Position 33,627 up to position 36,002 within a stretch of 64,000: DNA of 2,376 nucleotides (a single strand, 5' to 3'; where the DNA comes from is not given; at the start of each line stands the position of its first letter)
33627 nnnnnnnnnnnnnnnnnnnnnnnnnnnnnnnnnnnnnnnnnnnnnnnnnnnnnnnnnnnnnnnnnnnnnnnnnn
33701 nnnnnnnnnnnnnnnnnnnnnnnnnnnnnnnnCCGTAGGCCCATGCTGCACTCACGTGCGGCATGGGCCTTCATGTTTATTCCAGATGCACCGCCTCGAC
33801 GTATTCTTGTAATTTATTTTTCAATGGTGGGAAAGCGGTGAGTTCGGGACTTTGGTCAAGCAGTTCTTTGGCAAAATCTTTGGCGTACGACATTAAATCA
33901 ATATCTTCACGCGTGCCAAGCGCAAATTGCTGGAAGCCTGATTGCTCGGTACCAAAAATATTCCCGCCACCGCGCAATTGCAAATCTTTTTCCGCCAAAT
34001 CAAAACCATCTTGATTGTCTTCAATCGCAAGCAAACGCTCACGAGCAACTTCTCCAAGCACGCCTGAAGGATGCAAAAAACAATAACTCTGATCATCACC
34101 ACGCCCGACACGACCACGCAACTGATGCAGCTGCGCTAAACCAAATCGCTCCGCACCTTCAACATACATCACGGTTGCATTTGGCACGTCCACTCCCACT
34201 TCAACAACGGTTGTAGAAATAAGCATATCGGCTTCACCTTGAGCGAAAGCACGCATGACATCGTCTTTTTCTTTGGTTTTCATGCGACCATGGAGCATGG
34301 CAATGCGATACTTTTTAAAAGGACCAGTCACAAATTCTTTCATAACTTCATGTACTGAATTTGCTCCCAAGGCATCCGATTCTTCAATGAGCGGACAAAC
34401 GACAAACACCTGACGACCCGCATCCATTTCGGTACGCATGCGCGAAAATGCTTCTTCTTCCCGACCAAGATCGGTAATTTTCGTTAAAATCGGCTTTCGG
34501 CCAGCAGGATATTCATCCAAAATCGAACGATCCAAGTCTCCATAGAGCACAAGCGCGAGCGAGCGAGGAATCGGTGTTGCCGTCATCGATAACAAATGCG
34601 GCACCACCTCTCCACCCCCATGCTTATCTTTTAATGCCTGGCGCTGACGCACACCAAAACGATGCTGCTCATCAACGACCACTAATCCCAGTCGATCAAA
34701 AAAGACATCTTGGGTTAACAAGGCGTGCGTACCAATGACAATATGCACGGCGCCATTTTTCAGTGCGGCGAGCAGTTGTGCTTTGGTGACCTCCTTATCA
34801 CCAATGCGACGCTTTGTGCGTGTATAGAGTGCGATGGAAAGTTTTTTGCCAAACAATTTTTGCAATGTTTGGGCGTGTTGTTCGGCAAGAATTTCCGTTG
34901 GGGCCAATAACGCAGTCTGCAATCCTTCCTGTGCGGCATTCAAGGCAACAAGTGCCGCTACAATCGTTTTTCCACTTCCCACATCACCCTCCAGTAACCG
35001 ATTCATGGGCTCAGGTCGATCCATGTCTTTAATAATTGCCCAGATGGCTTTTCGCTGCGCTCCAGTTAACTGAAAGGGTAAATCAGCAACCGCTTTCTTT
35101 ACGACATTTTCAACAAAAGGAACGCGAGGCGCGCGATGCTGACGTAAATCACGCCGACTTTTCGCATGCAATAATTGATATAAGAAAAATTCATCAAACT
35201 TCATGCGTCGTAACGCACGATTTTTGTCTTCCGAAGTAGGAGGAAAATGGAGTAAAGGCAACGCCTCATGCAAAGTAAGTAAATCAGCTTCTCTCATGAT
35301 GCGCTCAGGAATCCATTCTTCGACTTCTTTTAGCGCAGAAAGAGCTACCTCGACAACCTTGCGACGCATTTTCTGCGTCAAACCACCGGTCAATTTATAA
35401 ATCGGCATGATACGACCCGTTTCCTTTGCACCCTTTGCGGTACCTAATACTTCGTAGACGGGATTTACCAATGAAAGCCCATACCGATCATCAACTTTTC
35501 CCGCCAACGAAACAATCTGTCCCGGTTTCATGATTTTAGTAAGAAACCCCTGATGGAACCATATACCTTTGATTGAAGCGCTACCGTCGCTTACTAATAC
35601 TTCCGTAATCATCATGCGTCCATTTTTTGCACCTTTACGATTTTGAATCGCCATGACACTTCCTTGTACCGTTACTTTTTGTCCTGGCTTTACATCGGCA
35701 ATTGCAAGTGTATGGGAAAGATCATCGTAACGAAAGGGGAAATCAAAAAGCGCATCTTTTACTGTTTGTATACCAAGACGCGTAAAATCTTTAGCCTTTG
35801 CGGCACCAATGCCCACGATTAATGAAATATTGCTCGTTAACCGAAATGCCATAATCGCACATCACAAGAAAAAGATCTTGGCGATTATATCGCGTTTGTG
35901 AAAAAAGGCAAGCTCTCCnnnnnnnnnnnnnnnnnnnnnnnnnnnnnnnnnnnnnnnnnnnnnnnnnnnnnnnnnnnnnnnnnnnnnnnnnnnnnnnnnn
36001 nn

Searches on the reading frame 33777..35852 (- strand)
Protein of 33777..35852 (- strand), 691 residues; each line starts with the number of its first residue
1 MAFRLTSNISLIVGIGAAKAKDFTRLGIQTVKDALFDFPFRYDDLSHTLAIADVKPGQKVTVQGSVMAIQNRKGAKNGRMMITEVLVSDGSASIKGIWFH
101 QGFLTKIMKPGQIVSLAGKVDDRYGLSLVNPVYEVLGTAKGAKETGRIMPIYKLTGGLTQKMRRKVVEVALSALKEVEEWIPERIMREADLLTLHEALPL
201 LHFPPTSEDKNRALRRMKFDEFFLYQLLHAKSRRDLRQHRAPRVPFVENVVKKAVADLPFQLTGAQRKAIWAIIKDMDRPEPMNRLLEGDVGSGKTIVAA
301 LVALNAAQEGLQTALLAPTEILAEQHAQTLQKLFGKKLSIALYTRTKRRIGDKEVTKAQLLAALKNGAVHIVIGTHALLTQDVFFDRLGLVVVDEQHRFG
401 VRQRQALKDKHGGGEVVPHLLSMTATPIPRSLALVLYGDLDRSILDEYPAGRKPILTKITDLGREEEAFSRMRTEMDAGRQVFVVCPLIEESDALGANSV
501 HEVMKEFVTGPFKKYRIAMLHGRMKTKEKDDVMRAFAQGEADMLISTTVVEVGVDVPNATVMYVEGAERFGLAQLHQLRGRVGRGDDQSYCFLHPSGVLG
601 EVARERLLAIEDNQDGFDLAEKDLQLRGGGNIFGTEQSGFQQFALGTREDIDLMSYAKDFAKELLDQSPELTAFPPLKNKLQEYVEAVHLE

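Call 62: search_protein_families(library=pfam, proteins=[window:33777-35852:-], max_evalue=0.0001)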
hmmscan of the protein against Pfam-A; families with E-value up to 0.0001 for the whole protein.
window:33777-35852:- (691 aa): 6 families
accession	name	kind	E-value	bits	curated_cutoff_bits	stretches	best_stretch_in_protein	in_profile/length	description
PF00270.35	DEAD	-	4.3e-24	85.5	26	1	265-432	3-164/167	DEAD/DEAH box helicase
PF17191.10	RecG_wedge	-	2e-23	83.2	23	1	9-172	2-160/162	RecG wedge domain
PF00271.37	Helicase_C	-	3.1e-19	69.7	23.5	1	475-584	11-108/110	Helicase conserved C-terminal domain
PF04851.21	ResIII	-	1.3e-12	48.4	22.5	1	261-427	3-162/164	Type III restriction enzyme, res subunit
PF19833.4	RecG_dom3_C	-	4.4e-09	36.7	26.8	1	614-672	2-62/87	ATP-dependent DNA helicase RecG, domain 3, C-terminal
PF13604.12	AAA_30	-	9.5e-05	22.6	27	0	262-407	2-108/191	AAA domain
